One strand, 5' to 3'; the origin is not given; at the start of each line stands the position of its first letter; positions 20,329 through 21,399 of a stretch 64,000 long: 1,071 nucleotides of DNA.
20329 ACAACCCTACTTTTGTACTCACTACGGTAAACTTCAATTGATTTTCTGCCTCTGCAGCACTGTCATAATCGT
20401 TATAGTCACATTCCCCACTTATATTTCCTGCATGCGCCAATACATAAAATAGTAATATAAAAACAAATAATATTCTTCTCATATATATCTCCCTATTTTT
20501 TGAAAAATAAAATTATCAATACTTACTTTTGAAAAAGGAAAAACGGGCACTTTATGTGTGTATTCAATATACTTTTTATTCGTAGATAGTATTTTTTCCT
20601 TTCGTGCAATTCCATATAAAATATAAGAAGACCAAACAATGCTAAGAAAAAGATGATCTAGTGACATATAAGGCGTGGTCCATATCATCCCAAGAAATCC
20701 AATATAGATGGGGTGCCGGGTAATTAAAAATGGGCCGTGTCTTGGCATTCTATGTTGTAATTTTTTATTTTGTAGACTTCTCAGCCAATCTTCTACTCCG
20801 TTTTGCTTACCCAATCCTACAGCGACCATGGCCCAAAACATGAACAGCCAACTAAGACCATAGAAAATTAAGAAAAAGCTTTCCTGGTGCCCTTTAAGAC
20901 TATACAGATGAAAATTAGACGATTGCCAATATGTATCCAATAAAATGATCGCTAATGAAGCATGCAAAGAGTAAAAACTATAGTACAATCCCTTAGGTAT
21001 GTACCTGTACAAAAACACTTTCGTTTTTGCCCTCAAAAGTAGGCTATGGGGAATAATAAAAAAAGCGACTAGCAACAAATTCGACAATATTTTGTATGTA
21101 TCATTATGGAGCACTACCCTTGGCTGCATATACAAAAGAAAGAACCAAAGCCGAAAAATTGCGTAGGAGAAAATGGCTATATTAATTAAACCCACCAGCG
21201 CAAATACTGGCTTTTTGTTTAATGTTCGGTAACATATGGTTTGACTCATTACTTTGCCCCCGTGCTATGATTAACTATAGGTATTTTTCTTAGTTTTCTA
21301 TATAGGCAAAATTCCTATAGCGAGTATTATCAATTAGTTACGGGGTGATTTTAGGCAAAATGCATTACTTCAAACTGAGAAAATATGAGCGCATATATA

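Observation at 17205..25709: A+T-rich island with an srsABC-like type III PKS phenolic-lipid operon extended by YceI and a second methyltransferase, plus LuxR/MMPL/DUF4105 export-type neighbours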

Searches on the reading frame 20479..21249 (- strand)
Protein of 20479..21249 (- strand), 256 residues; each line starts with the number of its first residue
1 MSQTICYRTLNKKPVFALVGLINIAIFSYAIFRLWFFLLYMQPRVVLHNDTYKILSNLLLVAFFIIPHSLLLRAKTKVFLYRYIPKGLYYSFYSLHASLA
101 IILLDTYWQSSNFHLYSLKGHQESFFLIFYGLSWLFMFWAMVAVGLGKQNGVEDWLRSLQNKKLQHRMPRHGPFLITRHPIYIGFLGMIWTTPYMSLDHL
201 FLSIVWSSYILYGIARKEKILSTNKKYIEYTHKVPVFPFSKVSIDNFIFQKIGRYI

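Call 4: search_protein_families(library=pfam, proteins=[window:20479-21249:-], max_evalue=0.01)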
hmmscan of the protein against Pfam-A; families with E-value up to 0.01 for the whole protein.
window:20479-21249:- (256 aa): 1 family
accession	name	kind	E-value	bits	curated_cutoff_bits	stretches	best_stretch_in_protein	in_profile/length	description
PF07298.16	NnrU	-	0.0034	17.5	24.7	1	59-191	4-112/188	NnrU protein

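Call 5: search_protein_families(library=ncbifam, proteins=[window:20479-21249:-], max_evalue=0.01)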
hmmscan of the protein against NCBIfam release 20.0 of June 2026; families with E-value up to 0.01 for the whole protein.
window:20479-21249:- (256 aa): 1 family
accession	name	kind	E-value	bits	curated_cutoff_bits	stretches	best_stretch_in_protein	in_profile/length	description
NF045656.1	MeththiolMtaseMddA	equivalog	5.2e-22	78.3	270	1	52-236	47-235/238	methanethiol S-methyltransferase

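Call 31: find_homologous_proteins(query=window:20479-21249:-, max_evalue=0.00001)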
Query window:20479-21249:- (256 aa): 5 proteins with E <= 0.00001 among 298 candidates.
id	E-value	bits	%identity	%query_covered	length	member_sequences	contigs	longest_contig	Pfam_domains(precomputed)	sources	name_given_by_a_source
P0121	6.2e-167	572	100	100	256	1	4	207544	-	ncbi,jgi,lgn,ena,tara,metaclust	tara:strand:- start:19777 stop:20547 length:771 start_codon:yes stop_codon:yes gene_type:complete|me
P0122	3.3e-70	255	57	77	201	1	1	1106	-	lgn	-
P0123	5.6e-66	241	49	95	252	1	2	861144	-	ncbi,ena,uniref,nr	ncbi:hypothetical protein [Halobacteriovorax sp. JY17]|uniref:methyltransferase family protein n=1 T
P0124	9.1e-64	234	49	95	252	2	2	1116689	-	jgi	-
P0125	2.1e-63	233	48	92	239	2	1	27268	-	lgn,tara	tara:strand:+ start:122172 stop:122891 length:720 start_codon:yes stop_codon:yes gene_type:complete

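Call 33: find_related_loci(query=A1, collection=genome_contigs, flank=10000)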
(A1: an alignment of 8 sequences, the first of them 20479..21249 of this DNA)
Query A1 (256 aa) in genome_contigs; peptide patterns used: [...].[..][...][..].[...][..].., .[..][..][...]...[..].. (x = any residue, [..] = any of these).
122 stretches matched a pattern; 4 encode a relative of the query (tblastn E <= 1e-3); 4 distinct loci.
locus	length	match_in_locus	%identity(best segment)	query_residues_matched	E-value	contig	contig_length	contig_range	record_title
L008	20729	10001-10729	46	10-252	7e-72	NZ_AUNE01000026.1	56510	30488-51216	Bacteriovorax sp. BSW11_IV contig00046, whole genome shotgun sequence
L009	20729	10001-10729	49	10-252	9e-70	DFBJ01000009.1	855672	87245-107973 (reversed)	MAG TPA_asm: Bacteriovoracaceae bacterium UBA3083 UBA3083_contig_221, whole genome shotgun sequence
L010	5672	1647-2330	49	11-238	5e-69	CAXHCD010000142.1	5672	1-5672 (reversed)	MAG TPA_asm: uncultured Oligoflexia bacterium isolate SRR12480088_concoct_21 genome assembly, contig: ERZ4874608.1317, w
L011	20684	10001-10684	36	17-239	2e-41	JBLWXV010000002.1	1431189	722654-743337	MAG: Bacteriovoracaceae bacterium isolate EA23-02 A23maxbin.008RE.5K@2, whole genome shotgun sequence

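Call 35: find_homologous_proteins(query=A1, max_evalue=0.001)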
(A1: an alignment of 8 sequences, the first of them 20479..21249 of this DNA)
Query A1 (8 sequences) (256 aa, profile of the alignment): 18 proteins with E <= 0.001 among 4728 candidates.
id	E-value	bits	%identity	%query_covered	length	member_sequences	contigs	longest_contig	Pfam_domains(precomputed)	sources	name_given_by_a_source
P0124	1.1e-130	453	49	95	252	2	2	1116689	-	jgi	-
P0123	1.4e-126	439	49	95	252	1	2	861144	-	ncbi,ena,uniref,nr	ncbi:hypothetical protein [Halobacteriovorax sp. JY17]|uniref:methyltransferase family protein n=1 T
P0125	2.0e-121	422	48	92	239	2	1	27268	-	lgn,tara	tara:strand:+ start:122172 stop:122891 length:720 start_codon:yes stop_codon:yes gene_type:complete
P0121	1.6e-112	393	100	100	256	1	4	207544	-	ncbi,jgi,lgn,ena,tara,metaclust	tara:strand:- start:19777 stop:20547 length:771 start_codon:yes stop_codon:yes gene_type:complete|me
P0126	2.5e-104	366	36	87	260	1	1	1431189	-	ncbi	-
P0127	3.7e-92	326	43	99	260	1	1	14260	PF07298.17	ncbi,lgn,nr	ncbi:MAG: hypothetical protein K9K67_15785 [Bacteriovoracaceae bacterium]|nr:hypothetical protein [B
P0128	6.4e-92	326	38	87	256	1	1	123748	-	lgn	-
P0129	1.3e-88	315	34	89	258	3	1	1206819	-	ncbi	-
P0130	9.8e-88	312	36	89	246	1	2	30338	-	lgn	-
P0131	3.0e-81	291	37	88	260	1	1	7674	-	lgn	-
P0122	1.7e-75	272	57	77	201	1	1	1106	-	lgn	-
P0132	5.1e-28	116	30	73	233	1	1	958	-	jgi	jgi:protein-S-isoprenylcysteine O-methyltransferase Ste14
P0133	1.2e-22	99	29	39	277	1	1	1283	-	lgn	-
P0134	3.5e-20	91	31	90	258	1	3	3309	-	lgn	-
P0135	1.1e-4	40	32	29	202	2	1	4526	PF04140.20,PF04191.19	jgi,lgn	jgi:protein-S-isoprenylcysteine O-methyltransferase Ste14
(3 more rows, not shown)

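Call 38: find_encoding_contigs(protein=P0134, flank=5000, max_places=2)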
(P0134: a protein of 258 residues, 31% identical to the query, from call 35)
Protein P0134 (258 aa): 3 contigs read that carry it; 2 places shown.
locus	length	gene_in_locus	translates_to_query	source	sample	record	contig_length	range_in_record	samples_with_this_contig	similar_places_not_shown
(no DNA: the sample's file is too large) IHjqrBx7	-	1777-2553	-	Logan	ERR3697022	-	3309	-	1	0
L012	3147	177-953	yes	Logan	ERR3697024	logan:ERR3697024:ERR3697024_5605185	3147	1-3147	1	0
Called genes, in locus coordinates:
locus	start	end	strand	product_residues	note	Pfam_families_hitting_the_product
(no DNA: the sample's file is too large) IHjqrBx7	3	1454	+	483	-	?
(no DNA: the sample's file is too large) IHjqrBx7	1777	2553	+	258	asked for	-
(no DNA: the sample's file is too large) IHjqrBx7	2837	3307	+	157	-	?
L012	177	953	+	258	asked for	-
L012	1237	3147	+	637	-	?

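Call 39: search_solved_structures(query=A2, max_evalue=1, show_alignments=2)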
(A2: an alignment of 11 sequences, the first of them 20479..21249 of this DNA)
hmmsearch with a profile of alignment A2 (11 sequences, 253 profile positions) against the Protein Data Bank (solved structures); distinct sequences matched with E-value up to 1: 2.
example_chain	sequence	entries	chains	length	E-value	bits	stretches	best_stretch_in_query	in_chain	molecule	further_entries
4a2n_B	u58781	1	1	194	3.4e-05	26.7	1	129-233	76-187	ISOPRENYLCYSTEINE CARBOXYL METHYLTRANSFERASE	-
8xku_G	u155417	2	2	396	0.0051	19.6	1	164-237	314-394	AtTam46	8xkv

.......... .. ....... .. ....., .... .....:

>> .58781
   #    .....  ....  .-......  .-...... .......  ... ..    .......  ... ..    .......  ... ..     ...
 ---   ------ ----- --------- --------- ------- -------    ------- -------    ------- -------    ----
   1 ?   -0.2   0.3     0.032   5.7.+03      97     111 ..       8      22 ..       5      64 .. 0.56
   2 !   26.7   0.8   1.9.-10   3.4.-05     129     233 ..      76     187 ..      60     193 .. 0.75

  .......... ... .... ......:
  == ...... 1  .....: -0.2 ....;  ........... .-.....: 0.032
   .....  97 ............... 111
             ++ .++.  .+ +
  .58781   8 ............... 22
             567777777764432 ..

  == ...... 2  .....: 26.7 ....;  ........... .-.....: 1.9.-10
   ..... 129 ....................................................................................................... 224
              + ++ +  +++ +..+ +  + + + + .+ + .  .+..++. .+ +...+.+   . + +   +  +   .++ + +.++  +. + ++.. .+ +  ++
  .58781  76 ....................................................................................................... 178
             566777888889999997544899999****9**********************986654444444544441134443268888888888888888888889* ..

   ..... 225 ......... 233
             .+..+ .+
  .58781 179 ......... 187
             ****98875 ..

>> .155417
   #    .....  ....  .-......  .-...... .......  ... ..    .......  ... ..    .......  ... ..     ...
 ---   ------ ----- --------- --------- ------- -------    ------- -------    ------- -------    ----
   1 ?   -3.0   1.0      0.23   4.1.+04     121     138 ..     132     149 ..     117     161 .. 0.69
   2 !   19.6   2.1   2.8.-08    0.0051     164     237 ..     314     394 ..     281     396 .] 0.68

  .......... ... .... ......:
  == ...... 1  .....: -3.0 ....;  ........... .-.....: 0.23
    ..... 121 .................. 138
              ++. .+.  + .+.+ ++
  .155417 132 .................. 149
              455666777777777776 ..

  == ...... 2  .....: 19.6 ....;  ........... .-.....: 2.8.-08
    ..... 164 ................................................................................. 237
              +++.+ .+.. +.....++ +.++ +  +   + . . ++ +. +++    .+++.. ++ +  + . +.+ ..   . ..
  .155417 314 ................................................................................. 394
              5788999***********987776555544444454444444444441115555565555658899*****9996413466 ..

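Call 46: find_related_loci(query=A2, collection=metagenome_contigs, flank=10000)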
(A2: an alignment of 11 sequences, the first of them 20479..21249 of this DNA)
Query A2 (256 aa) in metagenome_contigs; peptide patterns used: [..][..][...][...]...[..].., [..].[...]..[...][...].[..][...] (x = any residue, [..] = any of these).
262 stretches matched a pattern; 6 encode a relative of the query (tblastn E <= 1e-3); 6 distinct loci.
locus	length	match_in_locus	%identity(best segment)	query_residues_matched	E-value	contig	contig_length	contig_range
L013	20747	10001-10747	48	8-252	4e-71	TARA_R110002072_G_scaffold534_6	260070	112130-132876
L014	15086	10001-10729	49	10-252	1e-69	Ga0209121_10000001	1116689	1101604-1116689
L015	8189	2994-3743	49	7-256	1e-66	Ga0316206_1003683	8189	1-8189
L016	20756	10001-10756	43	1-248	4e-61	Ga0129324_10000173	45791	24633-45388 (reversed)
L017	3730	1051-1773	43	11-251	9e-61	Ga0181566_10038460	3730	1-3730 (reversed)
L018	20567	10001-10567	25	53-237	5e-12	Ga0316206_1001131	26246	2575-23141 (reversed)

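Call 47: search_protein_representatives(alignment_id=A2)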
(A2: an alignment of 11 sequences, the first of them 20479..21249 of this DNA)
Query: 11 sequences, 253 profile positions. Proteins with E-value up to 0.001 (for the whole library): 6927; up to 1e-10: 2859; up to 1e-30: 412. The best 150 are listed.
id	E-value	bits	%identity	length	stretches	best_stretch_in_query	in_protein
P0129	4.1e-111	386.9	-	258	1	4-250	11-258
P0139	3.4e-93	328.2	-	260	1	3-252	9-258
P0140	1.3e-79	283.7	-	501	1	3-250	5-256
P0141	2.1e-79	283.0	-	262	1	3-248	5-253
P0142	3.7e-73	262.5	-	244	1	3-241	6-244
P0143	1.8e-69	250.4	-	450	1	5-241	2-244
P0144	3.3e-67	243.0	-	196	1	61-251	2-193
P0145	1.5e-63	231.1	-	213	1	47-248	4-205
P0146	1.5e-62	227.8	-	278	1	5-242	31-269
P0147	3.4e-60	220.1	-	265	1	4-240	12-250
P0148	7.5e-59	215.7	-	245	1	10-236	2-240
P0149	2.6e-55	204.1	-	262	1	10-241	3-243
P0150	1.1e-53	198.7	-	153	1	102-252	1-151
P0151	1.7e-53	198.1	-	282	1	6-236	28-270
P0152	2.8e-53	197.4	-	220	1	48-247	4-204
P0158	2.1e-48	181.4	-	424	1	10-235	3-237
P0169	1.1e-44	169.2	-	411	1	10-233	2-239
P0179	4.0e-43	164.1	-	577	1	15-237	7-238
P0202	1.7e-41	158.8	-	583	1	15-248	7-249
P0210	3.4e-41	157.8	-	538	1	10-238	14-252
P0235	7.2e-40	153.5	-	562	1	9-241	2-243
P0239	1.1e-39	152.8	-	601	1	8-236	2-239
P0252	4.6e-39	150.8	-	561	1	11-238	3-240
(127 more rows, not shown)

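Call 48: search_protein_families(library=pfam, proteins=[P0140, P0143, P0158, P0169, P0179, P0202, P0239, P0235, P0252, P0210], max_evalue=0.001)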
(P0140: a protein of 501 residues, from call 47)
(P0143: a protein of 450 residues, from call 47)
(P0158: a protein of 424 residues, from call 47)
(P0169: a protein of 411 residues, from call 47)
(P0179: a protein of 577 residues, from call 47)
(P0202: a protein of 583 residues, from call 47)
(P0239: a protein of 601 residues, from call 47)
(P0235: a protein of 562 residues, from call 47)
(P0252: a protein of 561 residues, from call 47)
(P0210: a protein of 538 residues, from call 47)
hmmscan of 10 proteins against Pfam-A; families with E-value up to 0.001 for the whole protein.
P0140 (501 aa): 2 families
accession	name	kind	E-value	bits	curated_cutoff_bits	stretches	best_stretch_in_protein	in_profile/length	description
PF04264.18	YceI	-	2.8e-08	34.7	23.7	1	344-497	8-148/150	YceI-like domain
PF07298.16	NnrU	-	0.00027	21.1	24.7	1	64-188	5-107/188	NnrU protein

P0143 (450 aa): 2 families
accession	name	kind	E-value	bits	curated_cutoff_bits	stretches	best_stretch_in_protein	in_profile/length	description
PF04264.18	YceI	-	6.5e-08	33.5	23.7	1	293-446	7-149/150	YceI-like domain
PF07298.16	NnrU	-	0.0004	20.5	24.7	1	56-233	4-154/188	NnrU protein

P0158 (424 aa): 1 family
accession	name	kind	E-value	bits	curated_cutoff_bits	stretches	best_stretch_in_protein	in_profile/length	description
PF04140.19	ICMT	-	0.00076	20.3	24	0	171-219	40-93/95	Isoprenylcysteine carboxyl methyltransferase (ICMT) family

P0169 (411 aa): 1 family
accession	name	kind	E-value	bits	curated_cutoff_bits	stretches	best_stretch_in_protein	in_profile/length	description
PF04191.18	PEMT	-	2e-05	25.4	25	1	172-229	44-104/105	Phospholipid methyltransferase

P0179 (577 aa): 4 families
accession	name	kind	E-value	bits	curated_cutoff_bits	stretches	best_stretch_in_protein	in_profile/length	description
PF07298.16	NnrU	-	1.2e-06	28.8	24.7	1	54-224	4-148/188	NnrU protein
PF00561.26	Abhydrolase_1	-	2.7e-05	24.4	25.8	1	312-431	1-108/245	alpha/beta hydrolase fold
PF04191.18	PEMT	-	0.00025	21.9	25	1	165-223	43-104/105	Phospholipid methyltransferase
PF01738.24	DLH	-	0.00089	19.3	21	0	312-453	14-155/217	Dienelactone hydrolase family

P0202 (583 aa): 4 families
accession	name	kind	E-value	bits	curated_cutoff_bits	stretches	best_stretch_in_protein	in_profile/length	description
PF04191.18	PEMT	-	1.7e-07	32.1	25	1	126-223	5-104/105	Phospholipid methyltransferase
PF12146.15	Hydrolase_4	-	1.8e-06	27.9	27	1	314-440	6-120/239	Serine aminopeptidase, S33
PF07298.16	NnrU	-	8.6e-06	25.9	24.7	1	53-265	3-176/188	NnrU protein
PF10503.15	Esterase_PHB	-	3.3e-05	23.7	23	1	305-425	8-127/219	Esterase PHB depolymerase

P0239 (601 aa): 4 families
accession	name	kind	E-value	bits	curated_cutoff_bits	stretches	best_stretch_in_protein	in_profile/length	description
PF07298.16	NnrU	-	2.1e-06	27.9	24.7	1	55-262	4-177/188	NnrU protein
PF10503.15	Esterase_PHB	-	2.3e-05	24.2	23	1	336-465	15-142/219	Esterase PHB depolymerase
PF01738.24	DLH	-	0.00044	20.3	21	1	336-479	12-153/217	Dienelactone hydrolase family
PF04191.18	PEMT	-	0.00071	20.4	25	0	151-225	30-104/105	Phospholipid methyltransferase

P0235 (562 aa): 7 families
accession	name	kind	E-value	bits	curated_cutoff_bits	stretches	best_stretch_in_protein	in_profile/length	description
PF02230.22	Abhydrolase_2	-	6.5e-10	39.7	23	1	307-467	5-175/217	Phospholipase/Carboxylesterase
PF12146.15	Hydrolase_4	-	2.3e-06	27.5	27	1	314-441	2-118/239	Serine aminopeptidase, S33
PF04191.18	PEMT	-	8.5e-06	26.6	25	1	168-221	44-100/105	Phospholipid methyltransferase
PF00756.26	Esterase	-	5.5e-05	23.5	22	1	312-426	17-142/251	Putative esterase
PF06966.17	DUF1295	-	7.6e-05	22.7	20.4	1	99-233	95-234/235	Protein of unknown function (DUF1295)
PF01738.24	DLH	-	0.00021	21.4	21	1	305-462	3-157/217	Dienelactone hydrolase family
PF07859.19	Abhydrolase_3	-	0.00068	19.9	25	0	365-423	38-95/210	alpha/beta hydrolase fold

P0252 (561 aa): 3 families
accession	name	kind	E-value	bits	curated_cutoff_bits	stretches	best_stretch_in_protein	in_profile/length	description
PF10503.15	Esterase_PHB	-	2.5e-06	27.3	23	1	304-423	3-120/219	Esterase PHB depolymerase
PF07859.19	Abhydrolase_3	-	2.8e-05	24.4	25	1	365-423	37-94/210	alpha/beta hydrolase fold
PF07298.16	NnrU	-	0.00061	19.9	24.7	0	54-223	4-146/188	NnrU protein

P0210 (538 aa): 1 family
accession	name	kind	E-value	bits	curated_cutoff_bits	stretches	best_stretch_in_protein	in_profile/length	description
PF04191.18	PEMT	-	0.0002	22.2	25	1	178-229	43-96/105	Phospholipid methyltransferase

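Call 66: predict_structure(alignment_id=A2)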
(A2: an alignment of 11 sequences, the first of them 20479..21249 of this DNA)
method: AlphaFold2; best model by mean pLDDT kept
length: 256 residues; sequences in the alignment: 11
mean_pLDDT: 88.3   pTM: 0.82
mean pLDDT of the five models: 88.3, 86.5, 86.4, 85.9, 85.4
residues with pLDDT >= 90: 135; 70-90: 114; 50-70: 7; < 50: 0
segments of 3 or more residues with pLDDT < 50: none
pLDDT, mean of each block of 10 residues (from residue 1): 80 90 93 92 84 93 89 86 89 92 93 89 96 94 82 85 73 90 94 92 94 88 89 87 81 71
secondary structure, 60 per line:
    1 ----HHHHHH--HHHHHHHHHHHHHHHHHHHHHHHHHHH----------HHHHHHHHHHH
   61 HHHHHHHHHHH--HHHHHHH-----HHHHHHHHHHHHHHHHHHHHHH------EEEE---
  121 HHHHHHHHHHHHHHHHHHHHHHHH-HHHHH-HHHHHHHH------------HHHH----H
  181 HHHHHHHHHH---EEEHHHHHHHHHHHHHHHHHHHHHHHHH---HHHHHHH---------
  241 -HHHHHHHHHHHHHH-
elements in order: H5-10 H13-39 H50-71 H74-80 H86-107 E114-117 H121-144 H146-150 H152-159 H172-175 H180-190 E194-196 H197-221 H225-231 H242-255

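Call 69: fold_search(model_id=the predicted structure, library=pdb)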
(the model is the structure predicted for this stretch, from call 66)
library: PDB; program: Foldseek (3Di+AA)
matches with E <= 10: 44; with E <= 0.001: 0
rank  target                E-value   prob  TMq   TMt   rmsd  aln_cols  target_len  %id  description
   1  8xku_G                1.2e-01  0.80  0.34  0.31  15.8       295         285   14  Cryo-EM structure of the Ycf2-FtsHi motor complex from Arabidopsis in ATP-bound state (released 2024-09-11)
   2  5vg9                  1.6e-01  0.44  0.25  0.23  16.2       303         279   16  Structure of the eukaryotic intramembrane Ras methyltransferase ICMT (isoprenylcysteine carboxyl methyltransferase) with (released 2018-01-17)
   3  7bw1                  3.3e-01  0.44  0.31  0.32  18.6       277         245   13  Crystal structure of Steroid 5-alpha-reductase 2 in complex with Finasteride (released 2020-08-05)
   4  7c83                  8.2e-01  0.30  0.31  0.31  17.5       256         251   10  Crystal structure of an integral membrane steroid 5-alpha-reductase PbSRD5A (released 2021-01-27)
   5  9lgd                  1.4e+00  0.08  0.15  0.05  19.3       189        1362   15  wild-type bovine ABCC1 under an active turnover conformation with unhydrolyzed ATP bound and hydrolyzed ADP released (released 2025-10-01)
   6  8dke_P                2.2e+00  0.11  0.20  0.16  15.4       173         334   20  Cryo-EM structure of cystinosin in a cytosol-open state (released 2022-09-21)
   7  3ang_D                2.2e+00  0.04  0.12  0.15  19.4       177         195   15  Crystal structure of Thermus thermophilus FadR in complex with E. coli-derived dodecyl-CoA (released 2011-03-09)
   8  4a2n                  2.7e+00  0.30  0.36  0.46  16.5       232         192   14  Crystal Structure of Ma-ICMT (released 2012-01-11)
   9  9lgf                  3.1e+00  0.05  0.15  0.05  19.2       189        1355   15  wild type bovine ABCC1 bound to two ATP molecules -2 (released 2025-10-01)
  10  9lgb                  3.1e+00  0.04  0.15  0.05  19.8       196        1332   15  bovine ABCC1 bound to leukotriene C4 (released 2025-10-01)
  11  9lge                  3.3e+00  0.05  0.15  0.05  19.2       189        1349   15  wild-type bovine ABCC1 bound to two ATP molecules -1 (released 2025-10-01)
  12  9g2r_E                3.8e+00  0.03  0.12  0.12  26.2       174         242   13  Endophilin B1 dimers bound to nanodiscs (released 2024-08-07)
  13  9lg8                  4.0e+00  0.05  0.16  0.05  18.3       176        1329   14  bovine ABCC1 bound to estrogen sulfate and GSH (released 2025-10-01)
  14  3vnx                  4.3e+00  0.04  0.16  0.19  21.7       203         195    9  Crystal structure of ferritin from multicellular green algae, Ulva pertusa. (released 2012-03-28)
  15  6j6f_B                4.3e+00  0.02  0.15  0.13  22.8       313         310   12  Ligand binding domain 1 and 2 of Talaromyces marneffei Mp1 protein (released 2019-03-06)
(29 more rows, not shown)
